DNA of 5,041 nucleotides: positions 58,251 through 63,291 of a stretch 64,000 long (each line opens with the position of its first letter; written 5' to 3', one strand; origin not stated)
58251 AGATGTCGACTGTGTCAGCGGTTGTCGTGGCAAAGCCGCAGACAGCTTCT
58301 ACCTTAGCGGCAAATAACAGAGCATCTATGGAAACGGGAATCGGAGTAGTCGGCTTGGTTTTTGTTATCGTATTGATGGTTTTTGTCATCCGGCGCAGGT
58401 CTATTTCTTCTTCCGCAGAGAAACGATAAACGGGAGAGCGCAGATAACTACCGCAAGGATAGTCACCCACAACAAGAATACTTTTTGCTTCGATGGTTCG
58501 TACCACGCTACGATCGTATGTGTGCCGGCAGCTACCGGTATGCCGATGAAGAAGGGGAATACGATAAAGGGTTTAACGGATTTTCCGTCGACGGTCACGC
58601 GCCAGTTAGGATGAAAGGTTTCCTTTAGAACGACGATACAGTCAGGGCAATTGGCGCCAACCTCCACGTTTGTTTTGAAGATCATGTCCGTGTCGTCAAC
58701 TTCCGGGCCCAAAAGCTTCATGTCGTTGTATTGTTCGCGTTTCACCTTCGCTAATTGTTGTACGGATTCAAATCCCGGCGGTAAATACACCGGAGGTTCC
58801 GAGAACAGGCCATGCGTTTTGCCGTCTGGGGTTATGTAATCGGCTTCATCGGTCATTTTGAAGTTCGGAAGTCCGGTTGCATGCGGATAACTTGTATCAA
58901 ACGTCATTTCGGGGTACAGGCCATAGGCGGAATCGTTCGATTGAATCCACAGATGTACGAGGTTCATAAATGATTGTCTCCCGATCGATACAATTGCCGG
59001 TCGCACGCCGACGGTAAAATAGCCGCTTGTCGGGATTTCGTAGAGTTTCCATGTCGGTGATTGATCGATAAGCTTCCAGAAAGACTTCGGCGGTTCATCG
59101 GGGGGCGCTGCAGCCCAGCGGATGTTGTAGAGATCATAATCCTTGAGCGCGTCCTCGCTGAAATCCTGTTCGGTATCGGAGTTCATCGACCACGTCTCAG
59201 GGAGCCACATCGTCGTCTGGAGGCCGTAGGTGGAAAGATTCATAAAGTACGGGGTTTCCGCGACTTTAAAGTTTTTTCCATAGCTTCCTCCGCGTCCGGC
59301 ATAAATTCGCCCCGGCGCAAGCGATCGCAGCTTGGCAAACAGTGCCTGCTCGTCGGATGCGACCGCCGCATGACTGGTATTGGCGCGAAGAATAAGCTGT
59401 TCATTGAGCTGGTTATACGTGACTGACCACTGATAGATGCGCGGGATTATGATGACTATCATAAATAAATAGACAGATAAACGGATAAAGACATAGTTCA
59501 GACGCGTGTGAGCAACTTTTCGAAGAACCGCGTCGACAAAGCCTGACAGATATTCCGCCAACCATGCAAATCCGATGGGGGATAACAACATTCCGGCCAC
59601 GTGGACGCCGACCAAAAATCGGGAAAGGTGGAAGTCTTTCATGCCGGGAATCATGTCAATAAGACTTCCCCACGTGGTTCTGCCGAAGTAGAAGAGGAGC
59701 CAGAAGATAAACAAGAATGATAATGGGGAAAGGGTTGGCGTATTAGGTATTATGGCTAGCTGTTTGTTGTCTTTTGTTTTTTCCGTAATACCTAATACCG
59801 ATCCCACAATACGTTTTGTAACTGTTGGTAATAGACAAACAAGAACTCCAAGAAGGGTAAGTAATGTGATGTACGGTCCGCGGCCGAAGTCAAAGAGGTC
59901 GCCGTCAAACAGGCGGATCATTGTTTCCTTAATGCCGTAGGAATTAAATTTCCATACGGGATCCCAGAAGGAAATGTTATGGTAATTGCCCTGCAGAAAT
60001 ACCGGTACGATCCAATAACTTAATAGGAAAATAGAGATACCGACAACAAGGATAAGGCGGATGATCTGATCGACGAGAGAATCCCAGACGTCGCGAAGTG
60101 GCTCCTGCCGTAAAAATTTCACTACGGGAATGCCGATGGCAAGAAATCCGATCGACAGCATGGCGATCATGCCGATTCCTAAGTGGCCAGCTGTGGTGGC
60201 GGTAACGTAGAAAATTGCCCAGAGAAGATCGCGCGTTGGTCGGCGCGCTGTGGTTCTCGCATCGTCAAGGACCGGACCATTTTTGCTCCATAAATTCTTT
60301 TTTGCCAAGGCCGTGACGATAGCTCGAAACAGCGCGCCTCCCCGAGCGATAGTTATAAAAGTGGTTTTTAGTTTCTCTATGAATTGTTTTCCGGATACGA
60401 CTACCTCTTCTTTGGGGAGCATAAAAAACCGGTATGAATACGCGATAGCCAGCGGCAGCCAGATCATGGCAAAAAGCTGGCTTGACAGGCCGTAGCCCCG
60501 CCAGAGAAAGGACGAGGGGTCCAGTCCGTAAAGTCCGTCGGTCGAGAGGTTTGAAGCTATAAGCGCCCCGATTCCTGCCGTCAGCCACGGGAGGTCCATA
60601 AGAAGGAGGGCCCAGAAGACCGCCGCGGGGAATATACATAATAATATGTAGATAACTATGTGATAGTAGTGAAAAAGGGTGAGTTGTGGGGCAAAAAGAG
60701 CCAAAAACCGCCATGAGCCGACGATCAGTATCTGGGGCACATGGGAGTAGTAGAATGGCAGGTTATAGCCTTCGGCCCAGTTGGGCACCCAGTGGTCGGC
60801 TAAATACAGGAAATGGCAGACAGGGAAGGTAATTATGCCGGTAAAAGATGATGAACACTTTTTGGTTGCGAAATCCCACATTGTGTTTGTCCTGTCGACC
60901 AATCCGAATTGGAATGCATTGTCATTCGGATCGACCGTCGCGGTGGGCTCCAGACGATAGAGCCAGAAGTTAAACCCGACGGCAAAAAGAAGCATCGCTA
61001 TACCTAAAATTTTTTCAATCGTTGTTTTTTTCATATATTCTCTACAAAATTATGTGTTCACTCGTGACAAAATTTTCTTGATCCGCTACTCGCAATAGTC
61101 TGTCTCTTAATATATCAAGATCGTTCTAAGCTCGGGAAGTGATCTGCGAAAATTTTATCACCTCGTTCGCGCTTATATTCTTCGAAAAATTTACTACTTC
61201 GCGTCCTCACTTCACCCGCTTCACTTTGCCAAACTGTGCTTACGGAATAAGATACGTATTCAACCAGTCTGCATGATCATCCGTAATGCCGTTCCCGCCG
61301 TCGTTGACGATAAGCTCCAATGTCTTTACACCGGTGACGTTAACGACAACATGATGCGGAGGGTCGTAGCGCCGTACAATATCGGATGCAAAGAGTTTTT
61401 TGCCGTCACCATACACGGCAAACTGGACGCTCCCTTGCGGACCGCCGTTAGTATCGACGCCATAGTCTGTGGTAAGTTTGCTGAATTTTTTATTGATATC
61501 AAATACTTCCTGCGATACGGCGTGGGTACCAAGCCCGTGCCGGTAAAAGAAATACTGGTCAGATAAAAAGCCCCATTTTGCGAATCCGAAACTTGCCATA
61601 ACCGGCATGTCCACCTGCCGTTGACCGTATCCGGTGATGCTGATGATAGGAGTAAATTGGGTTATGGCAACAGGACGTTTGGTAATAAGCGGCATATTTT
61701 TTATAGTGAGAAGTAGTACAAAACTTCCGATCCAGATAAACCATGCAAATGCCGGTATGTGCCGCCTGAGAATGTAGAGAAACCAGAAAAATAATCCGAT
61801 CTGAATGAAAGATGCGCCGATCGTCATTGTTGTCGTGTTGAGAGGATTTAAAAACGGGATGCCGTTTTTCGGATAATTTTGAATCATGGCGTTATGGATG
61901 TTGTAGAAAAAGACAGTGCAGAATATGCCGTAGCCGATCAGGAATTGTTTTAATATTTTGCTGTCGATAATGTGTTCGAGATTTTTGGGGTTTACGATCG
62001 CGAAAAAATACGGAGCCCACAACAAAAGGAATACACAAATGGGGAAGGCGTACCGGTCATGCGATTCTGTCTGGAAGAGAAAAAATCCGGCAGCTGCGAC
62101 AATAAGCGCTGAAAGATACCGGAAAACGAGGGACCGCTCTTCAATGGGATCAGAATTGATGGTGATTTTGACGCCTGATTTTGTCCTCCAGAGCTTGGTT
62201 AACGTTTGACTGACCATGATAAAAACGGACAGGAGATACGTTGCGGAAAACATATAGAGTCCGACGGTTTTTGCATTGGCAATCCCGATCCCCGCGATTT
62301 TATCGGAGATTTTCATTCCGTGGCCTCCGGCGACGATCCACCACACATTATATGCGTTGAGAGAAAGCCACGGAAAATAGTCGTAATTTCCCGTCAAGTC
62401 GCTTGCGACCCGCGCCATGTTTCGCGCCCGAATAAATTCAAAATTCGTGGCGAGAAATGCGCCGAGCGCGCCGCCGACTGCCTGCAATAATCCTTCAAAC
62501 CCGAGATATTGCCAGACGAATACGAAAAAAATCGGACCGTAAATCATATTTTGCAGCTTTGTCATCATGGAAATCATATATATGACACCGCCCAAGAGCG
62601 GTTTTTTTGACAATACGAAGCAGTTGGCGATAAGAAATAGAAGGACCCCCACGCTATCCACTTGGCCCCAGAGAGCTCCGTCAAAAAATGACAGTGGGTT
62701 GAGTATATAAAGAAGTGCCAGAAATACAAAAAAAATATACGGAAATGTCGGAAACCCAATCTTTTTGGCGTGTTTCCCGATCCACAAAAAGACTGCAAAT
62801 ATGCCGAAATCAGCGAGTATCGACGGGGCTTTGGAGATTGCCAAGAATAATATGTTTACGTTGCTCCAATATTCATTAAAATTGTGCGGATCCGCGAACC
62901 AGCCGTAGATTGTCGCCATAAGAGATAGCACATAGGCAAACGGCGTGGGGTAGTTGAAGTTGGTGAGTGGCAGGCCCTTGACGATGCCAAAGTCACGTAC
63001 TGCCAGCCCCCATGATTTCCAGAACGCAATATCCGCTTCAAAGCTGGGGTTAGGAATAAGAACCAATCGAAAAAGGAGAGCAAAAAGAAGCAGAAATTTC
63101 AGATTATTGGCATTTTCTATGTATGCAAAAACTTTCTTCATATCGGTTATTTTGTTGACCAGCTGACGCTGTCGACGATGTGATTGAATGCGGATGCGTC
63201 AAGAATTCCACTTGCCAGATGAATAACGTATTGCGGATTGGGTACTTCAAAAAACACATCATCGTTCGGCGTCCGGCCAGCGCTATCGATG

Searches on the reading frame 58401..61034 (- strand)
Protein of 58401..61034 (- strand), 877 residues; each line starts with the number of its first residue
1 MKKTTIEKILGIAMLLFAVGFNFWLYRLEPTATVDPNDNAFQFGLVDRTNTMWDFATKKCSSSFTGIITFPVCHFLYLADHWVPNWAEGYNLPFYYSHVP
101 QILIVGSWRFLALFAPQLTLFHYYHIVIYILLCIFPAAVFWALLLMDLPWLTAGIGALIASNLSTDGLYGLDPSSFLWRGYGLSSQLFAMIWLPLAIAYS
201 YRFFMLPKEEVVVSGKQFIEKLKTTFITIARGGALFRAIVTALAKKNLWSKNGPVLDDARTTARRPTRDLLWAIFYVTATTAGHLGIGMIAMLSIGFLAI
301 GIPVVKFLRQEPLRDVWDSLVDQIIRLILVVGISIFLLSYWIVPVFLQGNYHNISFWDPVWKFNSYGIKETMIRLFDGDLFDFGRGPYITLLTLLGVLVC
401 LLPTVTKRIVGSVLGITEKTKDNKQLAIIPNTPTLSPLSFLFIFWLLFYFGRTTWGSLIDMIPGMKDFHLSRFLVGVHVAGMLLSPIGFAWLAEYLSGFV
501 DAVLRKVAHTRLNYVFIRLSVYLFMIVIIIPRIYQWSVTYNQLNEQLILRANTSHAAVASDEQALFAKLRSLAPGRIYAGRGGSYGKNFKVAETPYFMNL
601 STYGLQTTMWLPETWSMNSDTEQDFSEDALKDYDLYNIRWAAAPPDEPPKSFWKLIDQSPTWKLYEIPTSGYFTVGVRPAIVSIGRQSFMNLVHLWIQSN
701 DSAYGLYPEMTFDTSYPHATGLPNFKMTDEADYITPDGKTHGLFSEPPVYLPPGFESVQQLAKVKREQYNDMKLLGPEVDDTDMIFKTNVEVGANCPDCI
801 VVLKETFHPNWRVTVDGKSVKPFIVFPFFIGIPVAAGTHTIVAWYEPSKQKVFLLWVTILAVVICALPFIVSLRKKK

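Call 7: search_protein_families(library=pfam, proteins=[window:58401-61034:-], max_evalue=0.001)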
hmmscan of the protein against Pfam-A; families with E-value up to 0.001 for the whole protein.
window:58401-61034:- (877 aa): 1 family
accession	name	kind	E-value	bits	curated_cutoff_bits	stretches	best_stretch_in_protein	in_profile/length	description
PF09586.16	YfhO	-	5.8e-05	22.1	28.5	1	809-848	787-826/835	Bacterial membrane protein YfhO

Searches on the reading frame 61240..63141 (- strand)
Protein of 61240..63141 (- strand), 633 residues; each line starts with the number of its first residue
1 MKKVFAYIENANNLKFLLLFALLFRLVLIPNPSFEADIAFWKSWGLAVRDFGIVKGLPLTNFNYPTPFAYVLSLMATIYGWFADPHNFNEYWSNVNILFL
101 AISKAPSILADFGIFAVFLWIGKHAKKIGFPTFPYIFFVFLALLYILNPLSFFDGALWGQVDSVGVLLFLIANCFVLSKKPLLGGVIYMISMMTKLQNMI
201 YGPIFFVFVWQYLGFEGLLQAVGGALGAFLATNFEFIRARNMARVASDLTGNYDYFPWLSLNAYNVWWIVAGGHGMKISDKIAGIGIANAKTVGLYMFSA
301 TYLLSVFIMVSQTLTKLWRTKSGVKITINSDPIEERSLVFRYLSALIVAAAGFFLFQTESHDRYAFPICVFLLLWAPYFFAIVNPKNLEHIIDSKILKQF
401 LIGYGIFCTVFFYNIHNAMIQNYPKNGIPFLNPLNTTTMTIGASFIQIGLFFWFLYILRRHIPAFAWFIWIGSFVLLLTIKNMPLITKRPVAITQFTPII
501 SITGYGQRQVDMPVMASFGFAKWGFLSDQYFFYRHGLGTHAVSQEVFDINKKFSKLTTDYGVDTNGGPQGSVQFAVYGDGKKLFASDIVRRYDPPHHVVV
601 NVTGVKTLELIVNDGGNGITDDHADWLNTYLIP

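Call 7: search_protein_families(library=pfam, proteins=[window:61240-63141:-], max_evalue=0.001)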
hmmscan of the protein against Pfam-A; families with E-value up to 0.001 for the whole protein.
window:61240-63141:- (633 aa): 1 family
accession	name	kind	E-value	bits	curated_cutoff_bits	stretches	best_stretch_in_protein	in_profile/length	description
PF08305.17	NPCBM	-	2.5e-31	109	23.9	1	533-631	38-136/137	NPCBM/NEW2 domain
